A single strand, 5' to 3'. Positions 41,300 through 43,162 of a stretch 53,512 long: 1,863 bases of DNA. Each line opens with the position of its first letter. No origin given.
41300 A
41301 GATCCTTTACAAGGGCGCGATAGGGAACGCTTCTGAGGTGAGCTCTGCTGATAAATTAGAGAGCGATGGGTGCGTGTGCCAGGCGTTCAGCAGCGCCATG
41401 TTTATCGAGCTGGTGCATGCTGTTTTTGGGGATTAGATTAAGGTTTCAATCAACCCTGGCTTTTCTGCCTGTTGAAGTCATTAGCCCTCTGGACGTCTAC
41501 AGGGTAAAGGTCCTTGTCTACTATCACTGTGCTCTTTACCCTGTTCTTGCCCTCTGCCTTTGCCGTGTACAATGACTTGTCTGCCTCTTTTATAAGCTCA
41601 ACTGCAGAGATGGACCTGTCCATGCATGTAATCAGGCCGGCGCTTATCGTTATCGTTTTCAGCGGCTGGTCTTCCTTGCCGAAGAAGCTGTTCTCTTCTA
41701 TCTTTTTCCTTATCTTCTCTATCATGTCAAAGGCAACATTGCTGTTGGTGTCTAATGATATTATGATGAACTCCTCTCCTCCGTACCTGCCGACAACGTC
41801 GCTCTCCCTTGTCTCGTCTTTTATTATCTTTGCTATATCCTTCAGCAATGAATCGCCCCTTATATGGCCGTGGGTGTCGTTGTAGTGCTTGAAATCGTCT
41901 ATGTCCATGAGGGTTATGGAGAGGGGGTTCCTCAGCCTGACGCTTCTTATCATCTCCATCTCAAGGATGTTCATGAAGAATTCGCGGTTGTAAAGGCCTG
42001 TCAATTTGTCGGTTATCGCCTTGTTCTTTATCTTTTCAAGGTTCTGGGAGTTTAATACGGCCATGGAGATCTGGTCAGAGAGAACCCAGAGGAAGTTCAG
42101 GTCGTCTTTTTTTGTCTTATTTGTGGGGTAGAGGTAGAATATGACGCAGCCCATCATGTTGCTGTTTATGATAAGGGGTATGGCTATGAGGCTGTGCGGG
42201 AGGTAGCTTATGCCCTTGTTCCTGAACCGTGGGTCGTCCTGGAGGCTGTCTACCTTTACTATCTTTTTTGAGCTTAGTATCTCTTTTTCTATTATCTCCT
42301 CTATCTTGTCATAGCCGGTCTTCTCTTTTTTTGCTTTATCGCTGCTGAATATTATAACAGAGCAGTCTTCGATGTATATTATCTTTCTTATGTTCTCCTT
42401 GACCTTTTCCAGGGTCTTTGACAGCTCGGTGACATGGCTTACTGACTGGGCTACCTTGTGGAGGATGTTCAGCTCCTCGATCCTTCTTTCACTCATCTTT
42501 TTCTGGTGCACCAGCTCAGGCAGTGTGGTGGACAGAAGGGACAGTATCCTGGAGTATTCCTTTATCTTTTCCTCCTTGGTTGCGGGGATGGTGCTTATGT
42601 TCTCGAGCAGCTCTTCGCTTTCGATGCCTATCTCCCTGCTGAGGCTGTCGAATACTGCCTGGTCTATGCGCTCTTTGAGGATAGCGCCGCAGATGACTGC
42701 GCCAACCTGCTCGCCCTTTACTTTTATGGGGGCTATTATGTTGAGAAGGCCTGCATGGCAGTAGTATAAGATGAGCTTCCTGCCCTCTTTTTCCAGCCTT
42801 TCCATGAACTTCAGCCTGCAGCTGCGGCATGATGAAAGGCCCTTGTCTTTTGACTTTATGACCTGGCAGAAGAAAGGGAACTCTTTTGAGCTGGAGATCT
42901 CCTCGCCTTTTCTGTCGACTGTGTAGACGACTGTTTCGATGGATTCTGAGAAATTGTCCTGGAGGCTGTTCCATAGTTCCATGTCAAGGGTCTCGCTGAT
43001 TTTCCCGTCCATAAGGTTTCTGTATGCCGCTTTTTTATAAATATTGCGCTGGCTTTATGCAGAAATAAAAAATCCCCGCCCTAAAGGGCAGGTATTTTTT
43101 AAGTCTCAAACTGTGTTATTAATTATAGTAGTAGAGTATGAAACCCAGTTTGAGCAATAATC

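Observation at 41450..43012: PocR-GAF-GGDEF diguanylate cyclase with intact GGEEF and RxxD I-site in an apparently archaeal genome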

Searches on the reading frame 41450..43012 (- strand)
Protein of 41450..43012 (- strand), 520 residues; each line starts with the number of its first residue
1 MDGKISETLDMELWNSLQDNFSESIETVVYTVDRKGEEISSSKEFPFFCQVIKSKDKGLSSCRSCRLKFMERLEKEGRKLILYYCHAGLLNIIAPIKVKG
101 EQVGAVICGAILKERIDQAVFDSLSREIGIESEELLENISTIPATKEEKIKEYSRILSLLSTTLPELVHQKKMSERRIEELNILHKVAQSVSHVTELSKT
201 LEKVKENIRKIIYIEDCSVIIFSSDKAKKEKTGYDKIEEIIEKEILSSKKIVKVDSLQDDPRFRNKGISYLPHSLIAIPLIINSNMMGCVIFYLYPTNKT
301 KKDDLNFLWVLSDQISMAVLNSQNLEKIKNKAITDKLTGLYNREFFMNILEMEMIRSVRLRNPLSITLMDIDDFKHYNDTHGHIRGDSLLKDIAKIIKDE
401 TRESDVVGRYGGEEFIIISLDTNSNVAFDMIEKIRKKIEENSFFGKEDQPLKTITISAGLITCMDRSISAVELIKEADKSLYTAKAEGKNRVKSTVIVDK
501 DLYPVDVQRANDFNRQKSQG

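Call 4: search_protein_families(library=pfam, proteins=[window:41450-43012:-], max_evalue=0.1)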
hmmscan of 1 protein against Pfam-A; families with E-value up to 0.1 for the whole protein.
window:41450-43012:- (520 aa): 7 families
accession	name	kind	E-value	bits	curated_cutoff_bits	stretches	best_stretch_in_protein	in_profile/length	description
PF00990.26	GGDEF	-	4e-41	140.9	23.8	1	332-491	1-161/161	Diguanylate cyclase, GGDEF domain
PF10114.15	PocR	-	8.2e-35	120.4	23.9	1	8-164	2-157/162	Sensory domain found in PocR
PF13185.12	GAF_2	-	2e-06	28.5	28.6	1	244-319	59-135/136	GAF domain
PF01590.32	GAF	-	3.1e-06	28.2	22.4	1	229-319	43-133/133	GAF domain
PF15714.11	SpoVT_C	-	0.00015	22.2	27.5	1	201-294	10-101/128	Stage V sporulation protein T C-terminal, transcription factor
PF22335.1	Cas10-Cmr2_palm2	-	0.0067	17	27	1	411-492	58-132/133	Cas10/Cmr2, second palm domain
PF18698.7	HisK_sensor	-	0.03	15.1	27.3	1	184-255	9-79/126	Histidine kinase sensor domain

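Call 5: search_protein_families(library=ncbifam, proteins=[window:41450-43012:-], max_evalue=0.1)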
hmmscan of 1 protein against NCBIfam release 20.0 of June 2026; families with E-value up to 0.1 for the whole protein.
window:41450-43012:- (520 aa): 25 families
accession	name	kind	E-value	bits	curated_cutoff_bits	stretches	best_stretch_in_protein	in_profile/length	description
TIGR00254.1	GGDEF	domain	1.4e-48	164.8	37.4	1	329-494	2-166/168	diguanylate cyclase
NF007135.0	PRK09581.1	equivalog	1.1e-44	153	474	1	323-494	283-454/457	PleD family two-component system response regulator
NF038266.1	diguan_SiaD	equivalog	1.4e-42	145.9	290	1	324-492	87-252/252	biofilm regulation diguanylate cyclase SiaD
NF041606.1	dguan_cyc_DgcA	equivalog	4.6e-41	140.9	370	1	274-493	123-337/340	diguanylate cyclase DgcA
NF007380.0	PRK09894.1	equivalog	4.8e-38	131.2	256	1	328-493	125-285/296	diguanylate cyclase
NF047654.1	DiguCycDgcRLepto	equivalog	8e-37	126.7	500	1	326-492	127-293/295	diguanylate cyclase DgcR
NF051473.1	DigCycDgcsShew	equivalog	1.5e-35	123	400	1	301-493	104-289/291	diguanylate cyclase DgcS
NF007423.1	PRK09966.1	equivalog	3.6e-30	105.1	325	1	322-485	230-390/390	diguanylate cyclase DgcN/YfiN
NF007298.0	PRK09776.1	equivalog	4.6e-28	97.6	1135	1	326-493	678-843/1111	diguanylate cyclase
NF040885.1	diguan_DgcJ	equivalog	8.3e-28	97.4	500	1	323-490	332-491/493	diguanylate cyclase DgcJ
NF011955.1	PRK15426.1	equivalog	2e-26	92.3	408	1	327-493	393-559/564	cellulose biosynthesis regulator diguanylate cyclase DgcQ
NF007599.0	PRK10245.1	equivalog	6.1e-25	87.5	402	1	307-493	188-368/371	diguanylate cyclase AdrA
NF047872.1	GGDEF_GdpS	equivalog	4.4e-24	85.3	400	1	325-497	180-352/355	GGDEF domain-containing protein GdpS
NF007474.0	PRK10060.1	equivalog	2.5e-22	78.9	782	1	325-491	230-391/663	cyclic di-GMP phosphodiesterase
NF050064.1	BlResRespRegCbrR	equivalog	1.3e-19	70.5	600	1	320-493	242-412/415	bile resistance response regulator CbrR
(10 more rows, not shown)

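Call 9: find_homologous_proteins(query=window:41450-43012:-, max_evalue=0.00001)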
Query window:41450-43012:- (520 aa): 1664 proteins with E <= 0.00001 among 8000 candidates; the best 120 are listed.
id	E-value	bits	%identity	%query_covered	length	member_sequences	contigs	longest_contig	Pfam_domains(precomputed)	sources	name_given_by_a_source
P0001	0.0e+0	1123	100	100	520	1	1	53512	PF13185.13,PF01590.33,PF10114.16,PF00990.27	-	-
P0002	1.5e-170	586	52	98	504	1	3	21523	PF13185.13,PF10114.16,PF00990.27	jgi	jgi:diguanylate cyclase (GGDEF)-like protein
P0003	1.6e-154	533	49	98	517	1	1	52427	PF13185.13,PF10114.16,PF00990.27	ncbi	ncbi:MAG: diguanylate cyclase [Candidatus Woesearchaeota archaeon]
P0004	3.8e-151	522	47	98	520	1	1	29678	PF10114.16,PF00990.27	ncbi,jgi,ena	-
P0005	6.3e-124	433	42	98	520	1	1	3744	PF13185.13,PF01590.33,PF10114.16,PF13492.13,PF00990.27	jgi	jgi:diguanylate cyclase (GGDEF)-like protein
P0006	6.3e-117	409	55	67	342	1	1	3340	PF13185.13,PF10114.16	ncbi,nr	ncbi:MAG: PocR ligand-binding domain-containing protein, partial [Nanoarchaeota archaeon]|nr:PocR li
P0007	3.8e-116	407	40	96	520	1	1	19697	PF13185.13,PF01590.33,PF10114.16,PF00990.27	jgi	jgi:diguanylate cyclase (GGDEF)-like protein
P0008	3.7e-115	404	39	98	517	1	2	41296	PF13185.13,PF01590.33,PF10114.16,PF13492.13,PF00990.27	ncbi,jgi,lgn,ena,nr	ncbi:hypothetical protein DRJ17_02545 [Candidatus Woesearchaeota archaeon]|nr:MAG: hypothetical prot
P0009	1.6e-112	395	39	97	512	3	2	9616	PF13185.13,PF10114.16,PF00990.27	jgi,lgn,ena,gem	-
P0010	7.1e-111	389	38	98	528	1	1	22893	PF13185.13,PF01590.33,PF10114.16,PF13492.13,PF00990.27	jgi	jgi:diguanylate cyclase (GGDEF)-like protein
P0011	8.4e-111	389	41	95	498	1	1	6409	PF13185.13,PF22335.2,PF10114.16,PF00990.27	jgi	jgi:diguanylate cyclase (GGDEF)-like protein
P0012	1.9e-109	385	38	97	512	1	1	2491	PF13185.13,PF01590.33,PF10114.16,PF00990.27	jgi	jgi:diguanylate cyclase (GGDEF)-like protein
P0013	2.6e-105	371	37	98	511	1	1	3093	PF13185.13,PF01590.33,PF10114.16,PF13492.13,PF00990.27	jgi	-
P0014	1.5e-97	346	38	97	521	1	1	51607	PF13185.13,PF01590.33,PF10114.16,PF13492.13,PF00990.27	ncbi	-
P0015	3.1e-97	345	38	95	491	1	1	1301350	PF13185.13,PF01590.33,PF10114.16,PF13492.13,PF00990.27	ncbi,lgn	-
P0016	4.2e-96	341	37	97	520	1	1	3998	PF01590.33,PF10114.16,PF00990.27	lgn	-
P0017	1.2e-94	336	35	96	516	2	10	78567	PF13185.13,PF01590.33,PF10114.16,PF00990.27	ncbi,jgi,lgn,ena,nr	ncbi:sensor domain-containing diguanylate cyclase [Candidatus Woesearchaeota archaeon]|nr:sensor dom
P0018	1.2e-88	316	35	97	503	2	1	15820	PF13185.13,PF01590.33,PF10114.16,PF00990.27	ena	-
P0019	5.7e-87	311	36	97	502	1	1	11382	PF13185.13,PF01590.33,PF10114.16,PF13492.13,PF00990.27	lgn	-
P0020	2.9e-81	292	37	98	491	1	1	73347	PF10114.16,PF00990.27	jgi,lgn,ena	jgi:diguanylate cyclase (GGDEF)-like protein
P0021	1.1e-79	287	34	96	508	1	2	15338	PF13185.13,PF01590.33,PF10114.16,PF13492.13,PF00990.27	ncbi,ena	-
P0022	1.4e-70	257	32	94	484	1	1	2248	PF13185.13,PF01590.33,PF10114.16,PF13492.13,PF00990.27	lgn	-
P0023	3.2e-70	255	32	93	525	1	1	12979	PF01590.33,PF10114.16,PF00990.27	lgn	-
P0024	7.7e-68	248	33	98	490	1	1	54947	PF10114.16,PF00990.27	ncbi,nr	ncbi:diguanylate cyclase [Candidatus Woesearchaeota archaeon]|nr:diguanylate cyclase [Candidatus Woe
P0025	3.0e-61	226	30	98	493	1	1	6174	PF10114.16,PF00990.27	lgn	-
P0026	1.9e-57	213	34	42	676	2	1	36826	PF13185.13,PF01590.33,PF10114.16,PF13492.13,PF00990.27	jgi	-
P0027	8.3e-53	198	35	42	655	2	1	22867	PF13185.13,PF01590.33,PF10114.16,PF13492.13,PF00990.27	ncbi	ncbi:MAG: diguanylate cyclase [Bacillota bacterium]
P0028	4.6e-49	186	39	45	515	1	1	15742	PF13185.13,PF01590.33,PF13492.13,PF00990.27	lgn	-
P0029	4.5e-48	182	37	61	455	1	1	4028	PF01408.29,PF13185.13,PF01590.33,PF13492.13,PF00990.27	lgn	-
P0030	1.3e-45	174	35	57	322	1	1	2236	PF00990.27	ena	-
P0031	7.0e-43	165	35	55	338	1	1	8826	PF00990.27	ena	-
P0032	8.2e-43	165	34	48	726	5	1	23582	PF13185.13,PF01590.33,PF00990.27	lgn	-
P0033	1.0e-42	165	39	42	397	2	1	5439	PF00990.27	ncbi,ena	-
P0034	1.3e-42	164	31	67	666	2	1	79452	PF00672.31,PF13185.13,PF01590.33,PF13492.13,PF00990.27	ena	-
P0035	1.3e-42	164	40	42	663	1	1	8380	PF00672.31,PF13185.13,PF01590.33,PF00990.27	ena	-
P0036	1.6e-42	164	39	42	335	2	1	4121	PF00990.27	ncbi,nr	ncbi:MAG: sensor domain-containing diguanylate cyclase, partial [Nitrospirae bacterium]|nr:sensor do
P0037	8.7e-42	162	37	57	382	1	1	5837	PF13185.13,PF01590.33,PF00990.27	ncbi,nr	ncbi:MAG: sensor domain-containing diguanylate cyclase [bacterium]|nr:sensor domain-containing digua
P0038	2.4e-41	160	32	63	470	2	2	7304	PF01113.27,PF01408.29,PF13185.13,PF01590.33,PF00990.27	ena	-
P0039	1.1e-40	158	34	48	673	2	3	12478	PF13185.13,PF01590.33,PF10114.16,PF13492.13,PF00990.27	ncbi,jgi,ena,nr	ncbi:MAG TPA: diguanylate cyclase [Nitrospiria bacterium]|nr:diguanylate cyclase [Nitrospiria bacter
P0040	1.3e-40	158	36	49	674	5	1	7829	PF13185.13,PF01590.33,PF10114.16,PF13492.13,PF00990.27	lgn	-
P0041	6.3e-40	156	39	38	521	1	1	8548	PF00990.27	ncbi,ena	-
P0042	8.5e-40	155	30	66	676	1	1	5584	PF13185.13,PF01590.33,PF10114.16,PF13492.13,PF00990.27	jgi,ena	-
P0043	2.2e-39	154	37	56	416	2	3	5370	PF13185.13,PF01590.33,PF13492.13,PF00990.27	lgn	-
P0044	3.3e-39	153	34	54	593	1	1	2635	PF13185.13,PF01590.33,PF10114.16,PF13492.13,PF00990.27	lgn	-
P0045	5.7e-39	152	33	62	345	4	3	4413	PF13185.13,PF01590.33,PF13492.13,PF00990.27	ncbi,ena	-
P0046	8.1e-39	152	35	48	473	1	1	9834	PF13185.13,PF01590.33,PF00990.27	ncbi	-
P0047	9.6e-39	152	39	42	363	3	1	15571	PF00990.27,PF11849.15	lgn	-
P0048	9.9e-39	152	38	48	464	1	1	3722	PF00990.27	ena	-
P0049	1.1e-38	151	44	38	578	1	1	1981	PF13487.13,PF01966.29,PF00990.27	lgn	-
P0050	3.1e-38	150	38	45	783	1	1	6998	PF00672.31,PF13185.13,PF13487.13,PF01966.29,PF01590.33,PF13492.13,PF00990.27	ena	-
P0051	4.4e-38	149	40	41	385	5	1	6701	PF00990.27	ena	-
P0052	4.9e-38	149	29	92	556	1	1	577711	PF13185.13,PF01590.33,PF10114.16,PF13492.13,PF00990.27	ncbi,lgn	-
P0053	8.1e-38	149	28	65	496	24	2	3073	PF13185.13,PF01590.33,PF13492.13,PF00990.27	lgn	-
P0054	1.1e-37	148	35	53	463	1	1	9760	PF13185.13,PF01590.33,PF13492.13,PF00990.27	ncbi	-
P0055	1.2e-37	148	44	36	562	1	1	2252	PF13487.13,PF01966.29,PF00990.27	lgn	-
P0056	1.4e-37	148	35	43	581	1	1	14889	PF13185.13,PF01590.33,PF13492.13,PF00990.27,PF09515.16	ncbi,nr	ncbi:MAG: diguanylate cyclase [Actinomycetota bacterium]|nr:diguanylate cyclase [Actinomycetota bact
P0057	1.6e-37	148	39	45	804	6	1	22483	PF13185.13,PF13487.13,PF01966.29,PF01590.33,PF13492.13,PF00990.27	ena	-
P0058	2.0e-37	147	37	43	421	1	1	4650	PF13185.13,PF01590.33,PF13492.13,PF00990.27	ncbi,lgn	ncbi:MAG: diguanylate cyclase [Bacteroidota bacterium]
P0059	3.0e-37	147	41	44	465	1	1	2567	PF00990.27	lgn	-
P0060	3.6e-37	146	40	46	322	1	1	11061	PF24898.3,PF00990.27,PF00072.31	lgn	-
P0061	3.7e-37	146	42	36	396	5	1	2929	PF13185.13,PF01590.33,PF00990.27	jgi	-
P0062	3.8e-37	146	39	43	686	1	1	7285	PF13185.13,PF01590.33,PF10114.16,PF13492.13,PF00990.27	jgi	-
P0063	4.0e-37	146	36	42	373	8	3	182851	PF13185.13,PF01590.33,PF00990.27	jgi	jgi:diguanylate cyclase (GGDEF)-like protein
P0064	4.9e-37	146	46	33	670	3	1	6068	PF00672.31,PF00990.27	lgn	-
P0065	5.0e-37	146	33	70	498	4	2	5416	PF13185.13,PF01590.33,PF13492.13,PF00990.27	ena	-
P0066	5.1e-37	146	40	43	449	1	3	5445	PF00990.27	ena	-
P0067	5.2e-37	146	35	47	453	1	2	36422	PF13185.13,PF01590.33,PF00990.27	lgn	-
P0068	6.1e-37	146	38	37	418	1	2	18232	PF13185.13,PF01590.33,PF13492.13,PF00990.27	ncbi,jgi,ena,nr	ncbi:MAG: hypothetical protein A2231_06115 [Candidatus Firestonebacteria bacterium RIFOXYA2_FULL_40_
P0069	7.9e-37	145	37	43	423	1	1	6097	PF13185.13,PF01590.33,PF13492.13,PF00990.27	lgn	-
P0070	1.1e-36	145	44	33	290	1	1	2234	PF00990.27,PF00072.31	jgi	jgi:two-component system cell cycle response regulator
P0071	1.1e-36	145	33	62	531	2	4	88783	PF13185.13,PF01590.33,PF13492.13,PF00990.27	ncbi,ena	-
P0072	1.2e-36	145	38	45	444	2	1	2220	PF00990.27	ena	-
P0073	1.3e-36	145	35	48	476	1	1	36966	PF13185.13,PF01590.33,PF13492.13,PF00990.27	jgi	-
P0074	1.5e-36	144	41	42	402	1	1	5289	PF22335.2,PF00990.27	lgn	-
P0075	1.6e-36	144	31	63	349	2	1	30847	PF13185.13,PF01590.33,PF13492.13,PF00990.27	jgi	-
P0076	1.9e-36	144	30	63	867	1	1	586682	PF13426.14,PF13188.14,PF13185.13,PF01590.33,PF08448.17,PF13492.13,PF16927.12,PF00989.32,PF00990.27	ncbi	-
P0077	2.8e-36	144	31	65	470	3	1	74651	PF13185.13,PF01590.33,PF13492.13,PF00990.27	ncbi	-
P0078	2.8e-36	144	34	36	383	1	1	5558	PF10114.16,PF00990.27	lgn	-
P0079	3.5e-36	143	41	42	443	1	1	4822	PF00990.27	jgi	jgi:diguanylate cyclase (GGDEF)-like protein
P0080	3.5e-36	143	34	61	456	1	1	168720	PF00990.27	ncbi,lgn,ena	-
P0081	3.6e-36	143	39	42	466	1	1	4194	PF00990.27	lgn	-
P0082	3.6e-36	143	38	42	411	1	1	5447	PF13185.13,PF01590.33,PF13492.13,PF00990.27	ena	-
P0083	4.3e-36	143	44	37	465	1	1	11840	PF00990.27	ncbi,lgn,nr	ncbi:MAG: GGDEF domain-containing protein [Candidatus Omnitrophica bacterium]|nr:GGDEF domain-contai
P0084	4.8e-36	143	37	50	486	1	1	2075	PF13185.13,PF01590.33,PF13492.13,PF00990.27,PF00072.31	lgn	-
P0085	5.5e-36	143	37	42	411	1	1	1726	PF13185.13,PF01590.33,PF13492.13,PF00990.27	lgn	-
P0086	5.6e-36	143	28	77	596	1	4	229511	PF13185.13,PF01590.33,PF13492.13,PF00990.27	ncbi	-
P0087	7.2e-36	142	46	33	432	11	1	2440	PF00672.31,PF00990.27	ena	-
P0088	7.7e-36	142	40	43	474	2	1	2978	PF13185.13,PF01590.33,PF13492.13,PF00990.27,PF00072.31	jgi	-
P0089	8.3e-36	142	41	43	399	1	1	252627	PF00990.27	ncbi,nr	ncbi:MAG: GGDEF domain-containing protein [Candidatus Omnitrophota bacterium]|nr:GGDEF domain-contai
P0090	9.4e-36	142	39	42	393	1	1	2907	PF01590.33,PF13492.13,PF00990.27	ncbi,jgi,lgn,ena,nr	ncbi:MAG: sensor domain-containing diguanylate cyclase [Candidatus Omnitrophica bacterium]|nr:sensor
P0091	1.1e-35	142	32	57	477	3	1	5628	PF13185.13,PF01590.33,PF13492.13,PF00990.27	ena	-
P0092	1.2e-35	141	44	32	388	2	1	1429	PF00990.27,PF00072.31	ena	-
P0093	1.2e-35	141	45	33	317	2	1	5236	PF00990.27,PF00072.31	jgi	jgi:diguanylate cyclase (GGDEF)-like protein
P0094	1.6e-35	141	38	42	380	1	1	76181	PF00990.27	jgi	-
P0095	1.7e-35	141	35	50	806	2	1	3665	PF13185.13,PF01590.33,PF08448.17,PF13492.13,PF00989.32,PF00990.27,PF00072.31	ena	-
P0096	1.7e-35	141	44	33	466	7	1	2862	PF23198.2,PF00990.27,PF00072.31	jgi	jgi:two-component system cell cycle response regulator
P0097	1.8e-35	141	36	42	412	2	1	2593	PF13185.13,PF01590.33,PF00990.27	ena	-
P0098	1.8e-35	141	38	43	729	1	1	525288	PF13185.13,PF01590.33,PF10114.16,PF13492.13,PF00990.27,PF17853.7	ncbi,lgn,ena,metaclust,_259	metaclust:\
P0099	2.4e-35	140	38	44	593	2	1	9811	PF13185.13,PF01590.33,PF10114.16,PF13492.13,PF00990.27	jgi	-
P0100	2.4e-35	140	38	46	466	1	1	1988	PF00990.27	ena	-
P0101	2.9e-35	140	31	65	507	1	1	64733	PF13185.13,PF01590.33,PF07614.18,PF13492.13,PF00990.27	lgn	-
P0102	2.9e-35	140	35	50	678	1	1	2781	PF13185.13,PF01590.33,PF10114.16,PF13492.13,PF00990.27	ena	-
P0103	4.0e-35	140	44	31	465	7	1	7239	PF00990.27,PF00072.31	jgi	jgi:two-component system cell cycle response regulator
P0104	4.9e-35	139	40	45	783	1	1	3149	PF00672.31,PF13185.13,PF13487.13,PF01966.29,PF01590.33,PF13492.13,PF00990.27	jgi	-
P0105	5.6e-35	139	39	42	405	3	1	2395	PF13185.13,PF00990.27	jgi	jgi:diguanylate cyclase (GGDEF)-like protein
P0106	5.6e-35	139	38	44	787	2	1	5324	PF00672.31,PF13185.13,PF13487.13,PF01966.29,PF01590.33,PF13492.13,PF00990.27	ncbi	-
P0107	5.6e-35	139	43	34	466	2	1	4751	PF00990.27,PF00072.31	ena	-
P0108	5.6e-35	139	38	42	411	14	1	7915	PF13185.13,PF01590.33,PF00990.27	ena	-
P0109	6.5e-35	139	40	43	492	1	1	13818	PF00990.27,PF00072.31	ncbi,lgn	ncbi:MAG: diguanylate cyclase [Vampirovibrionia bacterium]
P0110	6.5e-35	139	36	48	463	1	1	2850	PF13185.13,PF01590.33,PF13492.13,PF00990.27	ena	-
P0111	7.0e-35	139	46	33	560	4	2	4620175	PF13487.13,PF01966.29,PF00990.27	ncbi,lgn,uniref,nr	ncbi:bifunctional diguanylate cyclase/phosphohydrolase [Clostridium omnivorum]|uniref:Diguanylate cy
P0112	8.5e-35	139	46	32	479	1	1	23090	PF00990.27,PF17853.7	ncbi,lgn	ncbi:MAG: diguanylate cyclase [Nitrospirota bacterium]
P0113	1.0e-34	138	40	42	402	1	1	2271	PF00990.27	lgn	-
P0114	1.0e-34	138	42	37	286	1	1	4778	PF00990.27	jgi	-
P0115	1.1e-34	138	39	42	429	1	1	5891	PF00990.27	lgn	-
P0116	1.2e-34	138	41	38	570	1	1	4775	PF13487.13,PF01966.29,PF00990.27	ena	-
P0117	1.3e-34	138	37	45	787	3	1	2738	PF00672.31,PF13185.13,PF13487.13,PF01966.29,PF01590.33,PF00990.27,PF13675.12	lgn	-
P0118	1.4e-34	138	46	31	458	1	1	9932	PF28544.1,PF22335.2,PF00990.27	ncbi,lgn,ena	-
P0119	1.5e-34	138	47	32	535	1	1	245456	PF13426.14,PF16927.12,PF00990.27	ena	-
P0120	1.5e-34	138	27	92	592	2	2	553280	PF13185.13,PF01590.33,PF10114.16,PF13492.13,PF00990.27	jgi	jgi:diguanylate cyclase (GGDEF)-like protein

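Call 14: find_encoding_contigs(protein=P0015, flank=10000, max_places=2)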
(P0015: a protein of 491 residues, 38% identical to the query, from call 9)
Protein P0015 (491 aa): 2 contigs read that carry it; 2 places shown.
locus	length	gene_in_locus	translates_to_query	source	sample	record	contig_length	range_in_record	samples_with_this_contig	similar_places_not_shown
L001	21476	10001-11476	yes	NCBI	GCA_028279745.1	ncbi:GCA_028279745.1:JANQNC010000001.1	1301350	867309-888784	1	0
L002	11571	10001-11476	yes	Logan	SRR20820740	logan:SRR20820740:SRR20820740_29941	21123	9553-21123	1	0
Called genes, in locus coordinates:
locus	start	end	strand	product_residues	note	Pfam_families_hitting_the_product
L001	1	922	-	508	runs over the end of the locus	PF01935:DUF87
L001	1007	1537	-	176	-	-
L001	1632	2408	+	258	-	PF21003:NucS_N, PF01939:NucS_C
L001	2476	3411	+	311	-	PF02729:OTCace_N, PF00185:OTCace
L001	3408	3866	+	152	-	PF01948:PyrI, PF02748:PyrI_C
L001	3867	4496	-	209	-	PF22175:Ogg-HhH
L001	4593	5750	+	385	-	PF13439:Glyco_transf_4, PF00534:Glycos_transf_1, PF13692:Glyco_trans_1_4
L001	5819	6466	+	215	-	PF00025:Arf (faint), PF00009:GTP_EFTU (faint), PF00735:Septin (faint), PF01926:MMR_HSR1, PF02421:FeoB_N (weak), PF08477:Roc (faint)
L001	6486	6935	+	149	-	PF09845:OapC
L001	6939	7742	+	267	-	-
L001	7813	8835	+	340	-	PF00294:PfkB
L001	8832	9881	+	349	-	PF00990:GGDEF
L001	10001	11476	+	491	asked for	PF10114:PocR, PF01590:GAF, PF13185:GAF_2, PF13492:GAF_3, PF00990:GGDEF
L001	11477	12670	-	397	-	PF01926:MMR_HSR1, PF02421:FeoB_N (faint), PF08438:YGR210-like_G4, PF02824:TGS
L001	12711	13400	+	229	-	PF13263:PHP_C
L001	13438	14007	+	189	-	-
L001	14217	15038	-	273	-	PF27235:AF_1680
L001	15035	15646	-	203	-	-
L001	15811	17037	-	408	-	-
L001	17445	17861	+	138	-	-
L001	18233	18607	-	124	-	PF01475:FUR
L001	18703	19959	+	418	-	PF01297:ZnuA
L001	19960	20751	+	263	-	PF02463:SMC_N (faint), PF00005:ABC_tran, PF13304:AAA_21 (weak)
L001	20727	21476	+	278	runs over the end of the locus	PF00950:ABC-3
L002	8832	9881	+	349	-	PF00990:GGDEF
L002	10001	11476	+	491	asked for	PF10114:PocR, PF01590:GAF, PF13185:GAF_2, PF13492:GAF_3, PF00990:GGDEF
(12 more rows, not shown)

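Call 15: find_encoding_contigs(protein=P0003, flank=10000, max_places=2)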
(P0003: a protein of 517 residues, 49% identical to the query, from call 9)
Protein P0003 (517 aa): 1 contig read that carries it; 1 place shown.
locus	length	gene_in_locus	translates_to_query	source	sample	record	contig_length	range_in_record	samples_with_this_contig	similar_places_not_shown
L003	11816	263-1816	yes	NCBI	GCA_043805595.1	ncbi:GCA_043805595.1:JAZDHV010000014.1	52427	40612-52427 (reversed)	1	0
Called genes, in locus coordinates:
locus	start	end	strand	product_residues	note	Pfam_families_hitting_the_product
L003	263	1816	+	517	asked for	PF10114:PocR, PF13185:GAF_2 (weak), PF00990:GGDEF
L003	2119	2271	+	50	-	PF01402:RHH_1 (weak)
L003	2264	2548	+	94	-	-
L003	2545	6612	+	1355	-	PF00801:PKD, PF18911:PKD_4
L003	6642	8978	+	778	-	PF01935:DUF87, PF05872:HerA_C (faint), PF00270:DEAD (faint), PF12846:AAA_10 (faint)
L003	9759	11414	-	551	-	-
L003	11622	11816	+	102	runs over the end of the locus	-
